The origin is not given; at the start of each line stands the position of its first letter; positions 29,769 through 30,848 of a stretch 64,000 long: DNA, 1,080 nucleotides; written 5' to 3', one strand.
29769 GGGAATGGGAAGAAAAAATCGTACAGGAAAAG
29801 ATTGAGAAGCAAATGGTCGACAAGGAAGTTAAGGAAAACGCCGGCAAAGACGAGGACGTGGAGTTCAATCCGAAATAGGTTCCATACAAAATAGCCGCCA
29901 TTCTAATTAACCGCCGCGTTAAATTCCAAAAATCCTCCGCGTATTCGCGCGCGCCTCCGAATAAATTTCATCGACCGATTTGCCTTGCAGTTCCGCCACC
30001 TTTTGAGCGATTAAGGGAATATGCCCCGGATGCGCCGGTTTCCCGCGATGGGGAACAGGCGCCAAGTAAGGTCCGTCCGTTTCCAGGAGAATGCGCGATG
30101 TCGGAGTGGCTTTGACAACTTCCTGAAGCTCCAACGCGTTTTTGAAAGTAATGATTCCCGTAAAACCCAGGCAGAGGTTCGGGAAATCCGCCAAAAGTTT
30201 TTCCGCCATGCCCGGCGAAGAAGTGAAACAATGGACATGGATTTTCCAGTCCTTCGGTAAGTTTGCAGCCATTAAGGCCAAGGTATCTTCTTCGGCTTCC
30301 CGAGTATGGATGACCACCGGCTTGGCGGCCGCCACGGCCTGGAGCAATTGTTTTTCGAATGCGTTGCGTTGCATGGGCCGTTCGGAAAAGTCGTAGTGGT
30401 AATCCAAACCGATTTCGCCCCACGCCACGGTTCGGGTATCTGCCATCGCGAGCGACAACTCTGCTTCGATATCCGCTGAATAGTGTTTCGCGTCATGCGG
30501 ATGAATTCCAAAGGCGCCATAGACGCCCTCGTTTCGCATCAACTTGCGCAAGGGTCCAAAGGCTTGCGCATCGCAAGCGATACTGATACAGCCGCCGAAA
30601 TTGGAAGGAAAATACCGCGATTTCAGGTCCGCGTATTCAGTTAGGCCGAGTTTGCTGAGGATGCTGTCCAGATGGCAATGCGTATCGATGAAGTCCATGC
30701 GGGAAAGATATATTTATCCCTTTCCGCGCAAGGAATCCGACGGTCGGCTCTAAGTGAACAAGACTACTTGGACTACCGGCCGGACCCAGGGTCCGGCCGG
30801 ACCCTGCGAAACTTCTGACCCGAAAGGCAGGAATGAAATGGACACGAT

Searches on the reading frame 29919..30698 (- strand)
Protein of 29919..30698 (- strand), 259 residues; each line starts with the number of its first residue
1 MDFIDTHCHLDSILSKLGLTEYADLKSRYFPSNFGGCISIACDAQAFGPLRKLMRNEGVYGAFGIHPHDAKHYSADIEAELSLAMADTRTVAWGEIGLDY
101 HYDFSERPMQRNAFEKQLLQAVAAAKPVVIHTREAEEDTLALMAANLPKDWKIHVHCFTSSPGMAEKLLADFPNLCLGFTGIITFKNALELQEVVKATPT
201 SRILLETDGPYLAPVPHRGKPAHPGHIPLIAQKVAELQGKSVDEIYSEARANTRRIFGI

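Call 43: search_protein_families(library=pfam, proteins=[window:29919-30698:-], max_evalue=0.0001)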
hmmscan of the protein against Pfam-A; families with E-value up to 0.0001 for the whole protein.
window:29919-30698:- (259 aa): 1 family
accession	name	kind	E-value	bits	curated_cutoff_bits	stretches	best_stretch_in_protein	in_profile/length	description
PF01026.27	TatD_DNase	-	9.7e-64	215.6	27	1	4-258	1-253/253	TatD related DNase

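Call 74: find_homologous_proteins(query=window:29919-30698:-, max_evalue=1e-20)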
Query window:29919-30698:- (259 aa): 7987 proteins with E <= 1e-20 among 8000 candidates; the best 120 are listed.
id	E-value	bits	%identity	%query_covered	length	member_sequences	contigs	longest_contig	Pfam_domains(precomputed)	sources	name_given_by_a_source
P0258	1.9e-173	593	100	100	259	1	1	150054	PF01026.28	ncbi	-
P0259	3.4e-125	435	70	100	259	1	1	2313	PF01026.28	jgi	jgi:TatD DNase family protein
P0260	1.7e-123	429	69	100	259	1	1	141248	PF01026.28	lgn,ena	-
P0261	1.2e-122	426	69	100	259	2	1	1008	PF01026.28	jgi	jgi:TatD DNase family protein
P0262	1.5e-122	426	69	100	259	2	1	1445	PF01026.28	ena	-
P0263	2.2e-122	426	68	100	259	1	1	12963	PF01026.28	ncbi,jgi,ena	-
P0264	9.2e-122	424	69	100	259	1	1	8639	PF01026.28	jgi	jgi:TatD DNase family protein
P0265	1.2e-118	413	66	100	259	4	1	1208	PF01026.28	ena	-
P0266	1.3e-118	413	65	100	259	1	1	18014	PF01026.28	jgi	jgi:TatD DNase family protein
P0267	8.0e-117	407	65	100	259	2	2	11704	PF01026.28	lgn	-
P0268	4.5e-116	405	65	100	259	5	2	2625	PF01026.28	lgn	-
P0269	4.9e-115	402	65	100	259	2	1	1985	PF01026.28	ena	-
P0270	5.6e-115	401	66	100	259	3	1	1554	PF01026.28,PF04909.21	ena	-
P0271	7.8e-115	401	66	100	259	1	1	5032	PF01026.28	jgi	jgi:TatD DNase family protein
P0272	2.5e-114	399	66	100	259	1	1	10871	PF01026.28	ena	-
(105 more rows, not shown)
